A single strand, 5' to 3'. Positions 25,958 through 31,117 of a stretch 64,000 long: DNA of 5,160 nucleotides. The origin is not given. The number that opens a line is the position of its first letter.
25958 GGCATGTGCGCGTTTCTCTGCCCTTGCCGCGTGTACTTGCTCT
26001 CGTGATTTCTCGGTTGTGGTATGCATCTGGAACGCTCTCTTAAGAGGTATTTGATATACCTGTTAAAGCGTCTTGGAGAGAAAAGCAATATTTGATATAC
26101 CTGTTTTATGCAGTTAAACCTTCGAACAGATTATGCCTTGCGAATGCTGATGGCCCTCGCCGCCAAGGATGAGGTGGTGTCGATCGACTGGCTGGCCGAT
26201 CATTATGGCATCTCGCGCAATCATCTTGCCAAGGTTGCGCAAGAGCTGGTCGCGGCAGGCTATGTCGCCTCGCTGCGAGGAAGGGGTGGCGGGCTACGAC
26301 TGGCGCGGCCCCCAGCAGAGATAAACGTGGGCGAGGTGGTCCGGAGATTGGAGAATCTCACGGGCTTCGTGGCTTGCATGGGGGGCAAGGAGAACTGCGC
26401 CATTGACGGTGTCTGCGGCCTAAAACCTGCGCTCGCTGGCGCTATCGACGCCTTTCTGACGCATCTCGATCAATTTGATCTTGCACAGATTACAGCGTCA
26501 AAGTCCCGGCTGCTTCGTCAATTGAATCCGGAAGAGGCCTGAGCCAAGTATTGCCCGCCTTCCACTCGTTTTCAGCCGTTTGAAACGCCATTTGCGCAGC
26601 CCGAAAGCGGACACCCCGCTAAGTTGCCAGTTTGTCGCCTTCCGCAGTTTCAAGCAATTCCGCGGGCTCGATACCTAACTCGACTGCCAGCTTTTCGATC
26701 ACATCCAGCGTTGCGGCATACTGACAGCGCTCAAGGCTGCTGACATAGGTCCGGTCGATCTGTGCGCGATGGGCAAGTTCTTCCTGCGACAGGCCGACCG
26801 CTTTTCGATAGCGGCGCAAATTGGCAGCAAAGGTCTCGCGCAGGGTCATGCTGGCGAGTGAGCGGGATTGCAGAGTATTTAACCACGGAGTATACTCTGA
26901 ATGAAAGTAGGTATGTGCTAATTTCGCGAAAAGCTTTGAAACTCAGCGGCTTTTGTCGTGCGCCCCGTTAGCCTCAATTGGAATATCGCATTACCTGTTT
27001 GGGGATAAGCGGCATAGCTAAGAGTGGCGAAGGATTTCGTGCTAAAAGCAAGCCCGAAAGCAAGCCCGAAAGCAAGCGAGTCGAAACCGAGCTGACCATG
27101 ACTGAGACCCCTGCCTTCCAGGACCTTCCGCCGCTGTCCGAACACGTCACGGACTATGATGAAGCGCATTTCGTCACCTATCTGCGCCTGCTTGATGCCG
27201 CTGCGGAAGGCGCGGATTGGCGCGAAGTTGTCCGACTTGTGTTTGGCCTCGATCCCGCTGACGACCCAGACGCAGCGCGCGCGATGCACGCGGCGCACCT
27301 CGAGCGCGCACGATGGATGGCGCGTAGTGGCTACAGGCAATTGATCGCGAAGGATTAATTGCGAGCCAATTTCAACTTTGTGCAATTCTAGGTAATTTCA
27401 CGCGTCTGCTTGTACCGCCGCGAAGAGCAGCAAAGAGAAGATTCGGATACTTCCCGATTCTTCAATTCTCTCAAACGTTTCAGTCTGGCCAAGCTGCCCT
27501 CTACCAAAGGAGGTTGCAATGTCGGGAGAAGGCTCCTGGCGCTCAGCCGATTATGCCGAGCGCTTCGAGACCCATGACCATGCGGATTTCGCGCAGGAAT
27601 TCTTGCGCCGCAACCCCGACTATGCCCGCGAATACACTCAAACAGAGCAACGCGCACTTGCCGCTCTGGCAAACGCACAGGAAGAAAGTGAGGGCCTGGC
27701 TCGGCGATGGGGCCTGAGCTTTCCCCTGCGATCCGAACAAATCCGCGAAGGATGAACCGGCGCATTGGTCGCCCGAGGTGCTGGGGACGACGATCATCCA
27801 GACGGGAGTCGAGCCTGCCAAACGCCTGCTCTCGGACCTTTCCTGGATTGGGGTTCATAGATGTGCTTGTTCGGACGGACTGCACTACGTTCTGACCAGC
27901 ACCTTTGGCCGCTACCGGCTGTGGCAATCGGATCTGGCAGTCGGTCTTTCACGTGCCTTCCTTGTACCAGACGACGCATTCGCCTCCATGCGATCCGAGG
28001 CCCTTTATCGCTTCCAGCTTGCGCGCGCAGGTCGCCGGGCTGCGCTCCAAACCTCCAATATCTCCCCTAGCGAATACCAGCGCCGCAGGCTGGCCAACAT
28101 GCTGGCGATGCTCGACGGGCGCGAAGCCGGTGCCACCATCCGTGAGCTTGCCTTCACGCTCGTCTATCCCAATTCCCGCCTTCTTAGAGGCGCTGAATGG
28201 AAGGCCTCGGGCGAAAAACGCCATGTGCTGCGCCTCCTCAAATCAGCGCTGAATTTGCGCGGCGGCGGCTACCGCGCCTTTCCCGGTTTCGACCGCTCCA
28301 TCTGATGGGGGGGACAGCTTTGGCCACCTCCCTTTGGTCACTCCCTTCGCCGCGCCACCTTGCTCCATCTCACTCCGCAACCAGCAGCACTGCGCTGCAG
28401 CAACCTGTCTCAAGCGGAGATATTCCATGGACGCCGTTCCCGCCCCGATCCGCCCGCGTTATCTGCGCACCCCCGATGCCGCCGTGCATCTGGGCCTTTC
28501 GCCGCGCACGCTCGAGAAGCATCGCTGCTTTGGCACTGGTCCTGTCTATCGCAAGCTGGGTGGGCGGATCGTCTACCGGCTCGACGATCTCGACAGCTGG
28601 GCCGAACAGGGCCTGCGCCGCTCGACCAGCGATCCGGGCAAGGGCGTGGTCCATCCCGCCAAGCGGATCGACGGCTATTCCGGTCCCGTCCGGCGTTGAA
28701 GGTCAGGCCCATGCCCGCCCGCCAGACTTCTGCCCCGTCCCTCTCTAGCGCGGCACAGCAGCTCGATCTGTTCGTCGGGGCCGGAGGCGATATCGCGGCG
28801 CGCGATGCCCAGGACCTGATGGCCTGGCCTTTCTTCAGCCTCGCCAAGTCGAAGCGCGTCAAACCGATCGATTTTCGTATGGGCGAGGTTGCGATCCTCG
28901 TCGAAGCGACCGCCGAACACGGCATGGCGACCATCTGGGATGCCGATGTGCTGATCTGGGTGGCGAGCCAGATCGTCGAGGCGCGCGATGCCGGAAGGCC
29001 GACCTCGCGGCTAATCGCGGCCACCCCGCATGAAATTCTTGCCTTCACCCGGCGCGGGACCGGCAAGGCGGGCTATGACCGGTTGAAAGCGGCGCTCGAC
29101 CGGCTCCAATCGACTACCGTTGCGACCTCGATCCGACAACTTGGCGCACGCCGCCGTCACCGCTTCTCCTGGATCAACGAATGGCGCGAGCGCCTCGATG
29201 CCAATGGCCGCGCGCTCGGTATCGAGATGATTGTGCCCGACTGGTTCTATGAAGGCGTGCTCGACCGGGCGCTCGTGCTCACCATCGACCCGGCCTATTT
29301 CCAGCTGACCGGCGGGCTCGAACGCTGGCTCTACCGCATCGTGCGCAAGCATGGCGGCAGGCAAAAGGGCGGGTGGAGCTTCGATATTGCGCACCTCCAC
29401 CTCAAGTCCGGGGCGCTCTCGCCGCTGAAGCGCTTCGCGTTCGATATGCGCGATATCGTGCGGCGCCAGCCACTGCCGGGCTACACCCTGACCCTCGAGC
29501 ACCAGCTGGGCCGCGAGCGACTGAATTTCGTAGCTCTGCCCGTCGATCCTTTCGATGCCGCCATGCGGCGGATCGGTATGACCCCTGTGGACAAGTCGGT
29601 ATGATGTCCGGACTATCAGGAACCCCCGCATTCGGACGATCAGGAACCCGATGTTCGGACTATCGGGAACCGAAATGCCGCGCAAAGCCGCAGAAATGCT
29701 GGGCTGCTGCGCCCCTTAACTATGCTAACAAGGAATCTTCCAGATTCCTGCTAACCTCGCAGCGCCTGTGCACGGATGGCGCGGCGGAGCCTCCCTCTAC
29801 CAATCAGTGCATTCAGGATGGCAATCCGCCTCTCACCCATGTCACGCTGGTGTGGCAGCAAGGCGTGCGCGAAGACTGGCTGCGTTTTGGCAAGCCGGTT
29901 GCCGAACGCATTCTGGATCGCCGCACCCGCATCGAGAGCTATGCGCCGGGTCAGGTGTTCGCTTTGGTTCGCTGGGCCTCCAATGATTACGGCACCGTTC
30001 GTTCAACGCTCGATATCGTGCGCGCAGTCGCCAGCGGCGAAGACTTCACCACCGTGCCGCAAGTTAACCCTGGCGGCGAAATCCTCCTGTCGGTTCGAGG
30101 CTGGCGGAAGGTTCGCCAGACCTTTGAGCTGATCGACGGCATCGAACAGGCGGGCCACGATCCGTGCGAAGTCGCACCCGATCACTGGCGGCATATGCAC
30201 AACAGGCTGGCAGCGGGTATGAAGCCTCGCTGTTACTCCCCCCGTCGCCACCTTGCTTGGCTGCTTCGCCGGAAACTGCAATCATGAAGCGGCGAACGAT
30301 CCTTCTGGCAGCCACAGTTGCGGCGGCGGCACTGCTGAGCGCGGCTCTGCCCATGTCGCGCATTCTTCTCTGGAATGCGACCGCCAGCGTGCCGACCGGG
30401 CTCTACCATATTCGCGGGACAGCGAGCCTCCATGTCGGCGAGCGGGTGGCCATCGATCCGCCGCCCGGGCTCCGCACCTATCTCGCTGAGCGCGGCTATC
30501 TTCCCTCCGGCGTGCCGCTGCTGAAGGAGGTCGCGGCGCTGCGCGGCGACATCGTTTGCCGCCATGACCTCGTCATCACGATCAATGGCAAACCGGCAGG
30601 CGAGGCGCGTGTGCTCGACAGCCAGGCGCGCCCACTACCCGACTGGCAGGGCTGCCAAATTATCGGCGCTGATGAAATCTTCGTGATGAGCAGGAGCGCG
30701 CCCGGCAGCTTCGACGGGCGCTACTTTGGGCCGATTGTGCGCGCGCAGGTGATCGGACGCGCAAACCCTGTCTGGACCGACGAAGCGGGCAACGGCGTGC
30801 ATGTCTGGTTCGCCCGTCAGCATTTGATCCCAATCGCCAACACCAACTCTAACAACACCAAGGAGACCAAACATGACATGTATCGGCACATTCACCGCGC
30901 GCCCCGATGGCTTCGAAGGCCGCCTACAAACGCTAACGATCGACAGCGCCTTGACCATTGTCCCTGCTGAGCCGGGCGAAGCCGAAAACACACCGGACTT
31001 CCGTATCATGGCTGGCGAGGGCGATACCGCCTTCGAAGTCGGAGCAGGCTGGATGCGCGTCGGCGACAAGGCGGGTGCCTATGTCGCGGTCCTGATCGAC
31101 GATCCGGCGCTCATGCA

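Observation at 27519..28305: Hidden master activator made by a +1 programmed ribosomal frameshift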

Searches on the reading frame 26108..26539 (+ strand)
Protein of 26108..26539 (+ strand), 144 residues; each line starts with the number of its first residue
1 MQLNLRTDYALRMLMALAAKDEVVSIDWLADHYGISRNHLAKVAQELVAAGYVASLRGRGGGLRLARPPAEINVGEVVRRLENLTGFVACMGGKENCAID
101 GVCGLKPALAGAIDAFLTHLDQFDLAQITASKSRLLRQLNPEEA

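Call 72: search_protein_families(library=pfam, proteins=[window:26108-26539:+], max_evalue=0.0001)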
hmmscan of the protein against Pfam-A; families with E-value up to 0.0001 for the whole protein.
window:26108-26539:+ (144 aa): 1 family
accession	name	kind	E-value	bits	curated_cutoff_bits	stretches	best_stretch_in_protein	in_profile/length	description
PF02082.26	Rrf2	-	4.8e-33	114.6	30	1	5-130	3-131/132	Iron-dependent Transcriptional regulator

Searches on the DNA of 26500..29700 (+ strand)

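Call 12: search_dna_similar(query=window:26500-29700:+, collection=plasmids, mode=near)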
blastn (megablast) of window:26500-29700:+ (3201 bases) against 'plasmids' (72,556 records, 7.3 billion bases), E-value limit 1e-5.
Records with a match: 17; places in all: 17; records where one place covers at least 80% of the query: 0.
Best place of each record, by identity: >=99% 2; 95-99% 7; 90-95% 4; 60-80% 4.
By first word of the organism name: Sphingobium 8; Ketogulonicigenium 4; Paracoccus 3; Rhodopseudomonas 1; Novosphingobium 1.
By predicted mobility (MOB-suite, as given by PLSDB): non-mobilizable 10; conjugative 7.
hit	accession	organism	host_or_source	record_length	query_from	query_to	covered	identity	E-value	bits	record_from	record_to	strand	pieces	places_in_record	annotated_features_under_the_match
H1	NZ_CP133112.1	Rhodopseudomonas sp. BAL398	Cell culture,surface waters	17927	2259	3002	23%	75.3%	4e-91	344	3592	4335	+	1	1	replication initiator protein A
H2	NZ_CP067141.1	Paracoccus saliphilus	cell culture,saline-alkali soil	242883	2287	2986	22%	72.1%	3e-48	202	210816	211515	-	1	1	replication initiator protein A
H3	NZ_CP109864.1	Paracoccus aminovorans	bacteria,human fecal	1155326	2416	2990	18%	77.5%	7e-89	337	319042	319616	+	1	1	record has no annotation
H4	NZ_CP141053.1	Paracoccus denitrificans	-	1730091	2414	2858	14%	72.7%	1e-27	134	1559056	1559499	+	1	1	none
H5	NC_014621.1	Ketogulonicigenium vulgare Y25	-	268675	2414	2477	2%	90.6%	3e-13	86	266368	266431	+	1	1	replication initiator protein A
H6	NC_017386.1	Ketogulonicigenium vulgare WSH-001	-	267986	2414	2477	2%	90.6%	3e-13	86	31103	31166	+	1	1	replication initiator protein A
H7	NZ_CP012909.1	Ketogulonicigenium vulgare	cell culture,Tianjin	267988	2414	2477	2%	90.6%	3e-13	86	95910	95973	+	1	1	replication initiator protein A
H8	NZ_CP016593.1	Ketogulonicigenium vulgare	cell culture,China: Zibo, Shandong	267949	2414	2477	2%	90.6%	3e-13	86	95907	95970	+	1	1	replication initiator protein A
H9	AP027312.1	Sphingobium sp. TomMM7A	-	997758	2329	2374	1%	95.7%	6e-10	75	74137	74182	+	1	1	hypothetical protein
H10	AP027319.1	Sphingobium sp. TomTYG42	-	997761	2329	2374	1%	95.7%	6e-10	75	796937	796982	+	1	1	hypothetical protein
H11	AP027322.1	Sphingobium sp. TomTYG43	-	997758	2329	2374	1%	95.7%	6e-10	75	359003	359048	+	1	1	hypothetical protein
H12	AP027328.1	Sphingobium sp. TomTYG64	-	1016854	2329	2374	1%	95.7%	6e-10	75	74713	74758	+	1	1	hypothetical protein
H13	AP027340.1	Sphingobium sp. TomTYG73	-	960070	2332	2374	1%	100.0%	1e-11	81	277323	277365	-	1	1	hypothetical protein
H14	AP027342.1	Sphingobium sp. TomTYG74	-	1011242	2332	2374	1%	100.0%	1e-11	81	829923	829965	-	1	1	hypothetical protein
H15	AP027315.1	Sphingobium sp. TomMM15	-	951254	2332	2374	1%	97.7%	6e-10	75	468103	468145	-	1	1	hypothetical protein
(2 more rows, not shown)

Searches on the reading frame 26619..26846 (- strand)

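Call 21: search_protein_families(library=pfam, proteins=[window:26619-26846:-], max_evalue=5)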
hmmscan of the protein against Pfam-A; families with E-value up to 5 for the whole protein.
window:26619-26846:- (75 aa): 10 families
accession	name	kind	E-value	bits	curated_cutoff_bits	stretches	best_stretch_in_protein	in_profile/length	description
PF01381.28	HTH_3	-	9.8e-14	51.6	23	1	10-64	1-55/55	Helix-turn-helix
PF13560.12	HTH_31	-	1.8e-11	44.6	27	1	6-64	2-61/64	Helix-turn-helix domain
PF13443.12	HTH_26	-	7.1e-08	33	22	1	9-67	1-60/63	Cro/C1-type HTH DNA-binding domain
PF12844.13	HTH_19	-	1.8e-07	31.4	30.2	1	9-68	3-62/64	Helix-turn-helix domain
PF13413.12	HTH_25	-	1.9e-05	24.8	24.6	1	10-45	2-37/62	Helix-turn-helix domain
PF13744.12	HTH_37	-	0.0042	17.3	27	1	3-42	16-55/80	Helix-turn-helix domain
PF18503.7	RPN6_C_helix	-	0.07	13.3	25.8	1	43-53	5-15/27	26S proteasome subunit RPN6 C-terminal helix domain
PF17762.8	HTH_ParB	-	0.09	13.4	22.6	1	7-37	9-39/102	ParB HTH domain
PF04760.21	IF2_N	-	0.15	12.3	25.3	1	50-68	6-24/53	Translation initiation factor IF-2, N-terminal region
PF20090.4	DUF6482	-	0.17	12.2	23.5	1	21-51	5-35/101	Family of unknown function (DUF6482)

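Call 22: search_protein_families(library=ncbifam, proteins=[window:26619-26846:-], max_evalue=1)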
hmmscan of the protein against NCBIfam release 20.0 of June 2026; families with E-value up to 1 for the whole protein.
window:26619-26846:- (75 aa): 20 families
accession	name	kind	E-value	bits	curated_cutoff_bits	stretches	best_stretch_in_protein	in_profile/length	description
TIGR03070.1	couple_hipB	subfamily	6e-10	38.9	71.65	1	5-60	2-57/58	type II toxin-antitoxin system Y4mF family antitoxin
NF041951.1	phage_RstR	subfamily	8.6e-08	32.4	80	1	6-69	3-66/108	RstR family transcriptional repressor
TIGR00270.2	TIGR00270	equivalog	1.4e-06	28.2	110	1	2-65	72-135/159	multiprotein bridging factor aMBF1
NF006015.0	PRK08154.1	subfamily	2.7e-05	23.5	204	1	5-69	30-94/314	anaerobic benzoate catabolism transcriptional regulator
NF046032.1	TransRegSlrRBacil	equivalog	3.5e-05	23.9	250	1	10-67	6-64/149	HTH-type transcriptional regulator SlrR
NF010465.0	PRK13890.1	equivalog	6.6e-05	23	96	1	6-72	6-72/121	conjugal transfer protein TrbA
NF047948.1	male_kill_WMK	equivalog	0.00019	21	300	1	9-72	166-229/300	WO male-killing family protein Wmk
NF041493.1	MobT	equivalog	0.00045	19.1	600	1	10-56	1-47/383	MobT family relaxase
TIGR02612.1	mob_myst_A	hypoth_equivalog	0.00055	19.8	122.6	1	10-47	30-67/150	mobile mystery protein A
NF007257.0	PRK09706.1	subfamily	0.0012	18.7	101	1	4-62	4-62/135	transcriptional repressor DicA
NF038139.1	Reg_Aceta_RamB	equivalog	0.0019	16.9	700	1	8-61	5-58/465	acetate metabolism transcriptional regulator RamB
TIGR03830.1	CxxCG_CxxCG_HTH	subfamily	0.0024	17.6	61.8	1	7-50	67-110/127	type II TA system antitoxin MqsA family protein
NF003162.0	PRK04140.1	equivalog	0.0031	16.6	263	1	9-54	130-175/317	transcriptional regulator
NF041677.1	trans_regClgR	equivalog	0.0037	17.3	170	1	2-72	5-74/113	transcriptional regulator ClgR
NF058600.1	TransRegSco1979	equivalog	0.013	14.5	350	1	3-62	6-65/280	Sco1979 family transcriptional regulator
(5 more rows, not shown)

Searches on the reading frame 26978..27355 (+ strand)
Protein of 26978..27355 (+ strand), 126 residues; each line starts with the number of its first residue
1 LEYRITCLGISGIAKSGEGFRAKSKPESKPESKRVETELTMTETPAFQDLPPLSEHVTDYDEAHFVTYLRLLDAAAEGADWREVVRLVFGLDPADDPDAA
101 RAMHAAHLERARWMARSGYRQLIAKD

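Call 3: search_protein_families(library=pfam, proteins=[window:26978-27355:+], max_evalue=0.01)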
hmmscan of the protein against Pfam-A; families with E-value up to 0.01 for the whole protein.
window:26978-27355:+ (126 aa): 1 family
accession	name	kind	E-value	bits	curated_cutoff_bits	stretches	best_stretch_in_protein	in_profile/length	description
PF10074.15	RovC_DNA-bd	-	4.6e-08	34.1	26.4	1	47-123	24-106/107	T6SS, Transcription factor, DNA binding domain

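Call 20: search_solved_structures(query=window:26978-27355:+, max_evalue=1, show_alignments=2)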
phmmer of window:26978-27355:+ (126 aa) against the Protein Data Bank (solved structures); distinct sequences matched with E-value up to 1: 7.
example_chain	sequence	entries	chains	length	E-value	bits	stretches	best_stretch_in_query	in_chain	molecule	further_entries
7uqt_A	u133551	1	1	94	5.8e-19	71.7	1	47-125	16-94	Quorum sensing master protein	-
7w81_A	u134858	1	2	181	0.33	14.4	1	21-68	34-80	Iron-regulated surface determinant protein H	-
7xld_A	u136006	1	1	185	0.34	14.3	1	21-68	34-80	Iron-regulated surface determinant protein H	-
4ij2_E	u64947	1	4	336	0.8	13.1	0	24-68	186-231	Iron-regulated surface determinant protein H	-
4xs0_C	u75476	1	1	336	0.81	13.1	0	24-68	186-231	Iron-regulated surface determinant protein H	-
6tb2_D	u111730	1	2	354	0.83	13.1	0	24-68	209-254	Cell wall surface anchor family protein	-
9s3p_E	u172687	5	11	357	0.9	13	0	24-68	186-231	Iron-regulated surface determinant protein H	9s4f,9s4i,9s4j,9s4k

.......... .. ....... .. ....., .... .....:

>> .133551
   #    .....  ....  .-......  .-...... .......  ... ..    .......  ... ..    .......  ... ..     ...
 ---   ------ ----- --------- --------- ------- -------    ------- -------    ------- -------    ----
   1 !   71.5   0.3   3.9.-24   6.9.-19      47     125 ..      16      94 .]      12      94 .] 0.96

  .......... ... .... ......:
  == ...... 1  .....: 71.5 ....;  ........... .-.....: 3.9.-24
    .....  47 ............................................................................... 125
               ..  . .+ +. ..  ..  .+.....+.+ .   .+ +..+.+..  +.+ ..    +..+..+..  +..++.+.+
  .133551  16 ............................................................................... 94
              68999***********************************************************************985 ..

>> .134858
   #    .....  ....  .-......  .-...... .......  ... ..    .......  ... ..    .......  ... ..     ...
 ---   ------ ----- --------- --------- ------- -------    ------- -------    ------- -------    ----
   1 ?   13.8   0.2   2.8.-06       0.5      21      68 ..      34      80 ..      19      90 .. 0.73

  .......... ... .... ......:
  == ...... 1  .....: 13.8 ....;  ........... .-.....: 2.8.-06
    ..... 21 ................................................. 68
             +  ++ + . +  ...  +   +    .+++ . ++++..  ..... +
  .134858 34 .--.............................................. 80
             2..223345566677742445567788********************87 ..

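Call 22: search_protein_families(library=ncbifam, proteins=[window:26978-27355:+], max_evalue=1)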
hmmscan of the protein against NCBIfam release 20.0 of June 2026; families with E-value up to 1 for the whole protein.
window:26978-27355:+ (126 aa): 0 families

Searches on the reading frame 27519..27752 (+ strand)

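Call 3: search_protein_families(library=pfam, proteins=[window:27519-27752:+], max_evalue=0.01)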
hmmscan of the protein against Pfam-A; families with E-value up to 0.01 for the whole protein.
window:27519-27752:+ (78 aa): 1 family
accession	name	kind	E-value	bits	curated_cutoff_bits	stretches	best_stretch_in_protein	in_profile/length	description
PF20109.4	Trans_reg_dom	-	3.8e-20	72.4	23.8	1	7-69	2-60/60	Proteobacterial transcriptional regulator-like domain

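Call 22: search_protein_families(library=ncbifam, proteins=[window:27519-27752:+], max_evalue=1)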
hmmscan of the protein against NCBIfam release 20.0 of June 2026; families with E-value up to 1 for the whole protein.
window:27519-27752:+ (78 aa): 0 families

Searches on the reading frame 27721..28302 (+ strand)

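Call 3: search_protein_families(library=pfam, proteins=[window:27721-28302:+], max_evalue=0.01)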
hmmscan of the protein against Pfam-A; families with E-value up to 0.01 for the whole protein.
window:27721-28302:+ (194 aa): 1 family
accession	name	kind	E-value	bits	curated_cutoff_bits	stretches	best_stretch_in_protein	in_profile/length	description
PF10074.15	RovC_DNA-bd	-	7.9e-23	81.5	26.4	1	82-186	2-104/107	T6SS, Transcription factor, DNA binding domain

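Call 22: search_protein_families(library=ncbifam, proteins=[window:27778-28302:+], max_evalue=1)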
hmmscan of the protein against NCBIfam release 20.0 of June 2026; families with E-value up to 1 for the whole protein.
window:27778-28302:+ (175 aa): 0 families

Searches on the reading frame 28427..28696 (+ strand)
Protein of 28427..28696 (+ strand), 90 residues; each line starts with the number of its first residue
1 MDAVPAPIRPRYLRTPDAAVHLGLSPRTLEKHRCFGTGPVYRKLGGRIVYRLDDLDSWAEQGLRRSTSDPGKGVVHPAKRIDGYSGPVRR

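Call 3: search_protein_families(library=pfam, proteins=[window:28428-28696:+], max_evalue=0.01)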
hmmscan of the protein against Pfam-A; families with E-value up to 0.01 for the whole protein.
window:28428-28696:+ (89 aa): 0 families

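Call 18: search_solved_structures(query=window:28428-28696:+, max_evalue=1, show_alignments=2)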
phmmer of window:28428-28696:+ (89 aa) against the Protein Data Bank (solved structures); distinct sequences matched with E-value up to 1: 0.

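Call 21: search_protein_families(library=pfam, proteins=[window:28428-28696:+], max_evalue=5)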
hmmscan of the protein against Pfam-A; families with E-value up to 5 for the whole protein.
window:28428-28696:+ (89 aa): 0 families

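Call 22: search_protein_families(library=ncbifam, proteins=[window:28428-28696:+], max_evalue=1)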
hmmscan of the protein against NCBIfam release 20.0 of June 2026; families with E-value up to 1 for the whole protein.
window:28428-28696:+ (89 aa): 1 family
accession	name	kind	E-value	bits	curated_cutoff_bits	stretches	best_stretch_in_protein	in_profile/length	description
TIGR01541.1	tape_meas_lam_C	equivalog_domain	0.4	9.8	104.75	1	32-70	214-254/332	phage tail tape measure protein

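Call 30: predict_structure(protein=window:28428-28696:+)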
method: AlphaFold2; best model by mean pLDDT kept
length: 89 residues; sequences in the alignment: 1
mean_pLDDT: 51.3   pTM: 0.21
mean pLDDT of the five models: 51.3, 49.6, 49.6, 46.9, 45.3
residues with pLDDT >= 90: 0; 70-90: 7; 50-70: 33; < 50: 49
segments of 3 or more residues with pLDDT < 50: 1-4, 7-13, 55-79, 81-84, 86-89
pLDDT, mean of each block of 10 residues (from residue 1): 48 49 56 71 60 47 41 45 44
secondary structure, 60 per line:
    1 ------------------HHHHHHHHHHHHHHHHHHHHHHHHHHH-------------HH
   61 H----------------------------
elements in order: H19-45

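Call 31: find_homologous_proteins(query=window:28428-28696:+, max_evalue=0.001)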
Query window:28428-28696:+: 16 candidates shared short words with the query, none scored E <= 0.001.

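Call 33: search_protein_families(library=pfam, proteins=[window:28427-28696:+], max_evalue=1)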
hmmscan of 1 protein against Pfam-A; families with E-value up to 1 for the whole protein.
window:28427-28696:+ (90 aa): 2 families
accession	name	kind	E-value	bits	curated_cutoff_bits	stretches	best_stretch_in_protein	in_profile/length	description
PF12728.13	HTH_17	-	5.8e-09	36.5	27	1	12-61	1-49/51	Helix-turn-helix domain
PF02954.25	HTH_8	-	0.14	12.3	22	1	17-29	23-35/42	Bacterial regulatory protein, Fis family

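Call 34: search_solved_structures(query=window:28427-28696:+, max_evalue=1, show_alignments=3)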
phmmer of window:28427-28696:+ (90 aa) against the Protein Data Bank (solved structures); distinct sequences matched with E-value up to 1: 1.
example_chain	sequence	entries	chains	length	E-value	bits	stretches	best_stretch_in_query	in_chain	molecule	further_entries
8dgl_A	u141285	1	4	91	9.9e-12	48.2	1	11-73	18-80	Recombination Directionality Factor RdfS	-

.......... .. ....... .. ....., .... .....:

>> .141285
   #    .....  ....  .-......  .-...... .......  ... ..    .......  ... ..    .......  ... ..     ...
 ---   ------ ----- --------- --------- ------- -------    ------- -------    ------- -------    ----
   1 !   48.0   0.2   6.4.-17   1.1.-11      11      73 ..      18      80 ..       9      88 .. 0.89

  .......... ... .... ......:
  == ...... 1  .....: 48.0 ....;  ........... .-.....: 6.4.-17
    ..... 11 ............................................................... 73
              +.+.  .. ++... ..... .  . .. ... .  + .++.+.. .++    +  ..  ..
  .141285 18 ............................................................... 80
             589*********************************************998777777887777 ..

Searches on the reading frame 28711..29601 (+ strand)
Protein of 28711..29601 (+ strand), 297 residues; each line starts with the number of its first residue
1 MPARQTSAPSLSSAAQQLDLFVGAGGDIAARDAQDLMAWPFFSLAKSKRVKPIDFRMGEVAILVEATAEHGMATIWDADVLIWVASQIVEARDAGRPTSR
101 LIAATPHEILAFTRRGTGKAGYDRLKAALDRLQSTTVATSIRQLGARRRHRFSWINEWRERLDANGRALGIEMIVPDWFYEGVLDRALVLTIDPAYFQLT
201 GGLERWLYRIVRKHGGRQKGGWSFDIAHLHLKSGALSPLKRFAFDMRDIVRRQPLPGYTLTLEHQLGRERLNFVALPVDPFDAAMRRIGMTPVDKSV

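Call 3: search_protein_families(library=pfam, proteins=[window:28711-29601:+], max_evalue=0.01)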
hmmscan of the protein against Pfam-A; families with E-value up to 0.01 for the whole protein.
window:28711-29601:+ (297 aa): 1 family
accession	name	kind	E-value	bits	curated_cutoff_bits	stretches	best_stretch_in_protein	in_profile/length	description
PF10134.15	RPA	-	1.4e-87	293.4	27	1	31-260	1-228/228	Replication initiator protein A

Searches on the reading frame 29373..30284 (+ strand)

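Call 72: search_protein_families(library=pfam, proteins=[window:29373-30284:+], max_evalue=0.0001)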
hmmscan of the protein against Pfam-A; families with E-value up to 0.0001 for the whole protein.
window:29373-30284:+ (304 aa): 1 family
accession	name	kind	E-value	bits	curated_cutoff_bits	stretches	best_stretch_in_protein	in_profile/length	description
PF11000.13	DUF2840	-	7.7e-65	217.6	25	1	154-301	1-148/148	Protein of unknown function (DUF2840)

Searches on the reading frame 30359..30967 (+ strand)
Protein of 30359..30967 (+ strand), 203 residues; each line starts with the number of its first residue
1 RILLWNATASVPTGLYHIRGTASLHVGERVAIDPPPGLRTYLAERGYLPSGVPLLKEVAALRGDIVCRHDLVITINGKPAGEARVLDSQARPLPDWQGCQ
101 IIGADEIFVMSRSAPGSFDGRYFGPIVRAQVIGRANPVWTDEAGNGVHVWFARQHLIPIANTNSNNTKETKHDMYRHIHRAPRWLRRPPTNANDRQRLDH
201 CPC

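Call 21: search_protein_families(library=pfam, proteins=[window:30359-30967:+], max_evalue=5)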
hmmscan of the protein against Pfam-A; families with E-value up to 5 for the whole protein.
window:30359-30967:+ (203 aa): 1 family
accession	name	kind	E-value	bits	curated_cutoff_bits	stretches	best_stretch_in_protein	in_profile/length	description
PF10502.14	Peptidase_S26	-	1.1e-22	81.2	22.9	1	4-139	30-168/168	Signal peptidase, peptidase S26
